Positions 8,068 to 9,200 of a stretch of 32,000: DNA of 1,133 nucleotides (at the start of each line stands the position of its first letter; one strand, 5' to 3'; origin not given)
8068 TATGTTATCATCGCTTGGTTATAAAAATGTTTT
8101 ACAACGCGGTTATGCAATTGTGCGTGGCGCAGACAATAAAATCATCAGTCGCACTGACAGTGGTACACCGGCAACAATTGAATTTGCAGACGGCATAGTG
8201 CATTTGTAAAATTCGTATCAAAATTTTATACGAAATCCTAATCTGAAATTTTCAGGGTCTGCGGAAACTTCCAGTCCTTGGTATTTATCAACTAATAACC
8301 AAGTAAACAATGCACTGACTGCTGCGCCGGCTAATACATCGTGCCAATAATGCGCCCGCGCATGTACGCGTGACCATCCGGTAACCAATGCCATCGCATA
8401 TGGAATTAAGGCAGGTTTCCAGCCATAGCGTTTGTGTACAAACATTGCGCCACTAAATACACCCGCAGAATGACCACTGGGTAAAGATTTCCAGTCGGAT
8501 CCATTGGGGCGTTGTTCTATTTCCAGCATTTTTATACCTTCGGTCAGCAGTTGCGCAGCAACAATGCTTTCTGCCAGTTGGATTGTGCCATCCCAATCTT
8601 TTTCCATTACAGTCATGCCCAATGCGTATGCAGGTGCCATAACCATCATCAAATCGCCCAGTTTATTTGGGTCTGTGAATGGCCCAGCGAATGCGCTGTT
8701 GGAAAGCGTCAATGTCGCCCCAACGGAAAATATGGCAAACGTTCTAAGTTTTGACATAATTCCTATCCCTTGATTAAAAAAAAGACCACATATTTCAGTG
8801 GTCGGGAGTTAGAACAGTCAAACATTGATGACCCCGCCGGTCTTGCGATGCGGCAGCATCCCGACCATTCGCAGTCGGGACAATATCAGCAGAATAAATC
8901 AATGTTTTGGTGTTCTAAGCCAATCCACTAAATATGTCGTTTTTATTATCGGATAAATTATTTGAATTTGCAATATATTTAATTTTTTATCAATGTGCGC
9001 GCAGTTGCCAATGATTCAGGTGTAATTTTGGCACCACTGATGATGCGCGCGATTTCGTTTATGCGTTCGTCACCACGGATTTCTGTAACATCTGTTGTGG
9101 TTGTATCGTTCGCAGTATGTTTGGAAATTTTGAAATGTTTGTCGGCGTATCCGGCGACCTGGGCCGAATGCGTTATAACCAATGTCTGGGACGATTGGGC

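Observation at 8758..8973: Promoter, ~130-nt multi-helix leader and terminator with alternative pairing upstream of a PAP2 phosphatase: candidate novel riboswitch/attenuator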

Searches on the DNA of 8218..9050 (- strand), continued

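Call 79: search_with_rna_model(model_id=R1, sources=[window, L183, L184, L170, L179, L118, L077, L092, L008, L012, L013, L018, L019, L021, L022, L023, L024, L026, L033, L034, L035, L036, L037, L039, L048, L050, L051, L053, L055, L057, L065, L076, L087, L091, L121, L133, L137, L143, L160, L176, L020, L025, L028, L029, L030, L032, L041, L043, L045, L046, L049, L054, L056, L058, L059, L060], max_evalue=1, make_alignment=true)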
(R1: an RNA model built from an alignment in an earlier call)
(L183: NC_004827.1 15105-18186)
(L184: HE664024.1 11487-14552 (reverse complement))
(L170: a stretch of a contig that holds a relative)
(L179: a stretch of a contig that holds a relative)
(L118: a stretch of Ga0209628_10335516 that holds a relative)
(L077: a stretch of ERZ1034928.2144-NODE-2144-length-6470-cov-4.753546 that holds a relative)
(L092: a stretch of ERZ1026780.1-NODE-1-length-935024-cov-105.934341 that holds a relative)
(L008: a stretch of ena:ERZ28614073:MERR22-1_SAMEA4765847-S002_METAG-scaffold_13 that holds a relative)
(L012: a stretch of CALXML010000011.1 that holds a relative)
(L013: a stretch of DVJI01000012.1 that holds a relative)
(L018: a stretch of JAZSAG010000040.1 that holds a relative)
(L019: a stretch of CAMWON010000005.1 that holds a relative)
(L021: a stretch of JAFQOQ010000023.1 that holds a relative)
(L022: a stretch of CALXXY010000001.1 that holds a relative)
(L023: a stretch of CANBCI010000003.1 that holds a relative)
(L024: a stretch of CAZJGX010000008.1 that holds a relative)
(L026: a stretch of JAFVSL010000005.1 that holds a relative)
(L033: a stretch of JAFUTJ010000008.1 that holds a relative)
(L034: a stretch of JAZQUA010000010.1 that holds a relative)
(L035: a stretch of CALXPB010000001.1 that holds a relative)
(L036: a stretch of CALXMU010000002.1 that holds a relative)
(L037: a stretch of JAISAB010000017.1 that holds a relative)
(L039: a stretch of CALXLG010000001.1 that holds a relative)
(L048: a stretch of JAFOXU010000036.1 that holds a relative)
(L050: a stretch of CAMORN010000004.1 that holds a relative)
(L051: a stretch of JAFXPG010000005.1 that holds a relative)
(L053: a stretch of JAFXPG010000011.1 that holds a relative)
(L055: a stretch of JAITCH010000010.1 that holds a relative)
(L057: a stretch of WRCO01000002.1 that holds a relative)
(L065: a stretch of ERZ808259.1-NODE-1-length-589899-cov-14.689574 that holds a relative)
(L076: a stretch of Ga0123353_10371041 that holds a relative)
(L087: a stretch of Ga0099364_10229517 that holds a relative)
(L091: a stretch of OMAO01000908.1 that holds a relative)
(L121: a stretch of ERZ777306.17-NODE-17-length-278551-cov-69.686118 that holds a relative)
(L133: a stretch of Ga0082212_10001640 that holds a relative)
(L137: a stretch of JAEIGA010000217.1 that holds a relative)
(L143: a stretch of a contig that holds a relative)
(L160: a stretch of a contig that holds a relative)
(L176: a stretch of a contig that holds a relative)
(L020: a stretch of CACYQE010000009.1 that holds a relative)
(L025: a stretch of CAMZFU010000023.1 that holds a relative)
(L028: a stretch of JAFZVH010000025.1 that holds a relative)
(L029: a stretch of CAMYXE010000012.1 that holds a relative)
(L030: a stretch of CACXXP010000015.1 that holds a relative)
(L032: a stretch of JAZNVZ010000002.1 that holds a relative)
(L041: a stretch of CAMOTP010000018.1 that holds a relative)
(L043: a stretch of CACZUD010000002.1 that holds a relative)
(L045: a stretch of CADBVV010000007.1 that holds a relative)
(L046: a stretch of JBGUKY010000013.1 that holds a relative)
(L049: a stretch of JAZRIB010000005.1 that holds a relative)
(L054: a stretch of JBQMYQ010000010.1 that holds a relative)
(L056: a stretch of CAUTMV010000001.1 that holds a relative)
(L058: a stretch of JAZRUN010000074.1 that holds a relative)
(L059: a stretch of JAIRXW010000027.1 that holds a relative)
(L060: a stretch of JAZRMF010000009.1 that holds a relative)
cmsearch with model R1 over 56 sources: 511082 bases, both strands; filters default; matches with E-value up to 1: 56.
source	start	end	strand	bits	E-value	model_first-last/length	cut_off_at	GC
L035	4849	4937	+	80.9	4.1e-17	1-85/85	no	0.43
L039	4848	4936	+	79.5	9e-17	1-85/85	no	0.43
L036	4823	4911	+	79.3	1e-16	1-85/85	no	0.43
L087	1646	1736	-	77.2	3.5e-16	1-85/85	no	0.46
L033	4858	4947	+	77.2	3.5e-16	1-85/85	no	0.47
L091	1190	1280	-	72.3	5.7e-15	1-85/85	no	0.45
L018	4861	4952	+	71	1.2e-14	1-85/85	no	0.39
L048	205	275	+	68.5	5.1e-14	1-85/85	no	0.46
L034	4883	4953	+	68.3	5.8e-14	1-85/85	no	0.52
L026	4887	4957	+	68.3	6e-14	1-85/85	no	0.54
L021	4892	4962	+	66.7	1.5e-13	1-85/85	no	0.52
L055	4890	4960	+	66.2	2e-13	1-85/85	no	0.48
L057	4828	4919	+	66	2.2e-13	1-85/85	no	0.43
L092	2350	2428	-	65.8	2.4e-13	1-85/85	no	0.43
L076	156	249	-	65.8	2.5e-13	1-85/85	no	0.45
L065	650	728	-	65.6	2.8e-13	1-85/85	no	0.44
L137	3596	3683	+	65.2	3.4e-13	1-85/85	no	0.47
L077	3933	4011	-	64.3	5.8e-13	1-85/85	no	0.43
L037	4883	4953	+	64.3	5.9e-13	1-85/85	no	0.51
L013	4890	4961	+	63.7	8.5e-13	1-85/85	no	0.56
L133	14131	14225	+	62.4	1.7e-12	1-85/85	no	0.47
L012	4890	4961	+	61.2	3.6e-12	1-85/85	no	0.53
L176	1480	1570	+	59.9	7.7e-12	1-85/85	no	0.44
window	8795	8867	-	59.6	9.1e-12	1-85/85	no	0.58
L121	52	138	-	58.2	2e-11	1-85/85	no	0.48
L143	3642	3730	-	58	2.2e-11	1-85/85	no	0.42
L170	1136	1223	+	57.8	2.6e-11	1-85/85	no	0.42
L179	1838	1925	+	57.8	2.6e-11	1-85/85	no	0.42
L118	42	134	+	57.8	2.6e-11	1-85/85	no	0.4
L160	1238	1325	-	57.8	2.6e-11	1-85/85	no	0.48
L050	4863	4946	+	57.3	3.3e-11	1-85/85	no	0.38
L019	4445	4534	-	57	4.1e-11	1-85/85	no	0.49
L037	3247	3329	-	53.7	2.8e-10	1-85/85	no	0.53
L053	4812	4895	+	51.3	1.1e-09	1-85/85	no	0.37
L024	819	908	+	49.5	3.1e-09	1-85/85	no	0.51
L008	9872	9945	+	44.9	4.2e-08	1-85/85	no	0.36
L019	4866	4941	+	40.5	5.7e-07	1-85/85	no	0.37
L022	4865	4936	+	40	7.6e-07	1-85/85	no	0.43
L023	4791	4863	+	39.9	7.6e-07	1-85/85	no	0.42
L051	4887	4958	+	38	2.3e-06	1-85/85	no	0.38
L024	4794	4866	+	37.9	2.5e-06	1-85/85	no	0.4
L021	6474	6545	+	37.7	2.8e-06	1-85/85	no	0.44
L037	8565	8635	-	26.9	0.0014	1-85/85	no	0.49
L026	6826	6898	+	26.7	0.0016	1-85/85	no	0.42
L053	4808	4891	-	25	0.0042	1-85/85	no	0.36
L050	4859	4942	-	18.5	0.18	1-85/85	no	0.37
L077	3937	4015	+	16.7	0.51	1-85/85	no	0.41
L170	1132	1219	-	16.7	0.52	1-85/85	no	0.41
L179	1834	1921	-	16.7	0.52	1-85/85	no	0.41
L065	654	732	+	16.6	0.55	1-85/85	no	0.42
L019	4862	4937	-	16.2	0.69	1-85/85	no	0.37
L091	1195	1284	+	16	0.78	1-85/85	no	0.42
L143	3646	3734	+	15.9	0.81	1-85/85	no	0.42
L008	9868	9941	-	15.8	0.87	1-85/85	no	0.38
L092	2354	2432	+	15.6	0.99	1-85/85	no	0.42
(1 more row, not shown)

Alignment A8: 56 matches aligned to the model, 195 columns, each read 5' to 3' on its own strand. Consensus structure (alignment columns), stored with it:
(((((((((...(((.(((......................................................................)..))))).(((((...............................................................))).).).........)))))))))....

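Call 81: search_with_rna_model(model_id=R1, sources=[L183, L184], max_evalue=10, filters=off, show_alignments=2)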
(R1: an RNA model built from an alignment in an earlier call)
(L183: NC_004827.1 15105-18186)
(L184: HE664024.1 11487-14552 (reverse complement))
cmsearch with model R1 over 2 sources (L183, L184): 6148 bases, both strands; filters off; matches with E-value up to 10: 12.
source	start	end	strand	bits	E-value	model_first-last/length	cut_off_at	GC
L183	1496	1580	+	30.8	1.8e-06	1-85/85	no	0.56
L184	1485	1566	+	9.6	0.38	1-85/85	no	0.59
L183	1492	1576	-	8.7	0.63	1-85/85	no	0.56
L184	2961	3003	-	6.7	2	1-85/85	no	0.51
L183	341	371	-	5.4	4.2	1-85/85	no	0.58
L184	34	66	-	5.2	4.9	12-44/85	no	0.15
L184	1910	2044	-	5.1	4.9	1-85/85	no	0.46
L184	475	505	-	5.1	5.1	1-85/85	no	0.61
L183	1716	1748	+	4.9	5.5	12-44/85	no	0.45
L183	58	89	-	4.3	7.9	1-85/85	no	0.47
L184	2818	2840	-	4.2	8.4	1-85/85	no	0.48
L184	480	509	+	4.1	8.9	1-85/85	no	0.57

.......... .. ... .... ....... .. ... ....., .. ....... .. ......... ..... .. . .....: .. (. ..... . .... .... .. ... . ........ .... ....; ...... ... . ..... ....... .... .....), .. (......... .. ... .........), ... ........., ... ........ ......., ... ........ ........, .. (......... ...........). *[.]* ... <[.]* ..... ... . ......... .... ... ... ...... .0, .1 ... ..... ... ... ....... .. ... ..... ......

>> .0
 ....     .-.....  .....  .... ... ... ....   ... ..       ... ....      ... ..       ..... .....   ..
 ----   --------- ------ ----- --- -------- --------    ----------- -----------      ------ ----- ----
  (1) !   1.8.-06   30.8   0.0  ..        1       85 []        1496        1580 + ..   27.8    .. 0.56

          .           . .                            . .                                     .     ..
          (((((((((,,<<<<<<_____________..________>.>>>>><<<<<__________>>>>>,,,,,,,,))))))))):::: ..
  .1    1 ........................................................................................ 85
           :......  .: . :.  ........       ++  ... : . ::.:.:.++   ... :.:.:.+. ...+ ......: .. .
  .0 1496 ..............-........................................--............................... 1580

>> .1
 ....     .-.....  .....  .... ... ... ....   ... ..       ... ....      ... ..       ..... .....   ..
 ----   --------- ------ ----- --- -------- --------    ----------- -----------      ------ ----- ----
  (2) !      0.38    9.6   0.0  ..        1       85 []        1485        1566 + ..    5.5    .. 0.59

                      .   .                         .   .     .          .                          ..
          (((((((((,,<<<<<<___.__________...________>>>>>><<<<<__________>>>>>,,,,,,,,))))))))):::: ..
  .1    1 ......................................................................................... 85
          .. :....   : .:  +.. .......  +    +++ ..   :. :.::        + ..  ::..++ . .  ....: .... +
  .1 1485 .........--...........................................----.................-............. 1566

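Call 83: search_with_rna_model(model_id=R1, sources=[window, L170, L118, L092, L008, L012, L013, L018, L019, L021, L022, L023, L024, L026, L033, L034, L035, L037, L048, L050, L051, L053, L055, L057, L065, L076, L087, L091, L121, L133, L137, L143, L160, L176], max_evalue=0.002, make_alignment=true)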
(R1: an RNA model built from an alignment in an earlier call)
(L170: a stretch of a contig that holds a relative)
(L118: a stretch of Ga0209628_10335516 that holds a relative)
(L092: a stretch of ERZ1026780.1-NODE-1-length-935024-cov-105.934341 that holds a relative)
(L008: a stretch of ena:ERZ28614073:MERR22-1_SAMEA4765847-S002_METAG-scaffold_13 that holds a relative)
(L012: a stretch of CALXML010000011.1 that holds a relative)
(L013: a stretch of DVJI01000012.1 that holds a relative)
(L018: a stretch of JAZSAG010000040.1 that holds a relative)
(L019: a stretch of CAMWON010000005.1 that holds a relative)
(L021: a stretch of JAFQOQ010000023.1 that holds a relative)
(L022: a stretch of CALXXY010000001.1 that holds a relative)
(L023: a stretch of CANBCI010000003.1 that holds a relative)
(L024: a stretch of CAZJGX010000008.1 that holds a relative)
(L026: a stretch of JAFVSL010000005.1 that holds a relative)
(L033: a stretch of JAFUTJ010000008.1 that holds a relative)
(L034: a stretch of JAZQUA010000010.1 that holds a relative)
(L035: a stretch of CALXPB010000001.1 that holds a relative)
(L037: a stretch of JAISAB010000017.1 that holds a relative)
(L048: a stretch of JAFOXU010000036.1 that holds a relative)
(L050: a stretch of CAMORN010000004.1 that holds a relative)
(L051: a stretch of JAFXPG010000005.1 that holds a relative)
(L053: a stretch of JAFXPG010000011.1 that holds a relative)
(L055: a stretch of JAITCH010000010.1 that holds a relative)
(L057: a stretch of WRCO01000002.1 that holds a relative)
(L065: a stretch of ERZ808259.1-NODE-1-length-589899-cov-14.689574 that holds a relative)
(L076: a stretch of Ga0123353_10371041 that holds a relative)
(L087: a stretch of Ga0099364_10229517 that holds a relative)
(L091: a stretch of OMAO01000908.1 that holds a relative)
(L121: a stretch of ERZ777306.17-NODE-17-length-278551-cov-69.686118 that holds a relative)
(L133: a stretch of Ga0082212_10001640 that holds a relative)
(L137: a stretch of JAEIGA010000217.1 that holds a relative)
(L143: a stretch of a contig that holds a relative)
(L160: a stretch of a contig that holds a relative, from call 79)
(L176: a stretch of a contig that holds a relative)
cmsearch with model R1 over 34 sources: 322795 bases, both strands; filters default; matches with E-value up to 0.002: 41.
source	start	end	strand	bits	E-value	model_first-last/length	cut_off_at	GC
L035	4849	4937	+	80.9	2.6e-17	1-85/85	no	0.43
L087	1646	1736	-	77.2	2.2e-16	1-85/85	no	0.46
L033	4858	4947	+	77.2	2.2e-16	1-85/85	no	0.47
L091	1190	1280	-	72.3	3.6e-15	1-85/85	no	0.45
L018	4861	4952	+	71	7.7e-15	1-85/85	no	0.39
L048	205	275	+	68.5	3.2e-14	1-85/85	no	0.46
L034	4883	4953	+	68.3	3.7e-14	1-85/85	no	0.52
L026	4887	4957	+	68.3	3.8e-14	1-85/85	no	0.54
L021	4892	4962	+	66.7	9.2e-14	1-85/85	no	0.52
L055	4890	4960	+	66.2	1.3e-13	1-85/85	no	0.48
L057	4828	4919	+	66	1.4e-13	1-85/85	no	0.43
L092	2350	2428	-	65.8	1.5e-13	1-85/85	no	0.43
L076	156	249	-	65.8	1.6e-13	1-85/85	no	0.45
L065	650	728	-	65.6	1.8e-13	1-85/85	no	0.44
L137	3596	3683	+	65.2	2.2e-13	1-85/85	no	0.47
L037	4883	4953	+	64.3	3.7e-13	1-85/85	no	0.51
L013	4890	4961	+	63.7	5.4e-13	1-85/85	no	0.56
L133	14131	14225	+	62.4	1.1e-12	1-85/85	no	0.47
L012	4890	4961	+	61.2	2.2e-12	1-85/85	no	0.53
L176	1480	1570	+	59.9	4.9e-12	1-85/85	no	0.44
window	8795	8867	-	59.6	5.7e-12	1-85/85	no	0.58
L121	52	138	-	58.2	1.3e-11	1-85/85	no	0.48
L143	3642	3730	-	58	1.4e-11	1-85/85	no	0.42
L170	1136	1223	+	57.8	1.6e-11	1-85/85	no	0.42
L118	42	134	+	57.8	1.6e-11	1-85/85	no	0.4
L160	1238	1325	-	57.8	1.6e-11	1-85/85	no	0.48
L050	4863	4946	+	57.3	2.1e-11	1-85/85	no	0.38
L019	4445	4534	-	57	2.6e-11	1-85/85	no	0.49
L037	3247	3329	-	53.7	1.7e-10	1-85/85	no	0.53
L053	4812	4895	+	51.3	6.9e-10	1-85/85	no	0.37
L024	819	908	+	49.5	2e-09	1-85/85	no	0.51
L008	9872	9945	+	44.9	2.7e-08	1-85/85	no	0.36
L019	4866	4941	+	40.5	3.6e-07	1-85/85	no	0.37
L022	4865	4936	+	40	4.8e-07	1-85/85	no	0.43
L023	4791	4863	+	39.9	4.8e-07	1-85/85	no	0.42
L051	4887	4958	+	38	1.5e-06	1-85/85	no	0.38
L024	4794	4866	+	37.9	1.6e-06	1-85/85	no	0.4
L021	6474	6545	+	37.7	1.8e-06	1-85/85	no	0.44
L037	8565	8635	-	26.9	0.00089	1-85/85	no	0.49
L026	6826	6898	+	26.7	0.001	1-85/85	no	0.42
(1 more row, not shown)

Alignment A9: 41 matches aligned to the model, 111 columns, each read 5' to 3' on its own strand. Consensus structure (alignment columns), stored with it:
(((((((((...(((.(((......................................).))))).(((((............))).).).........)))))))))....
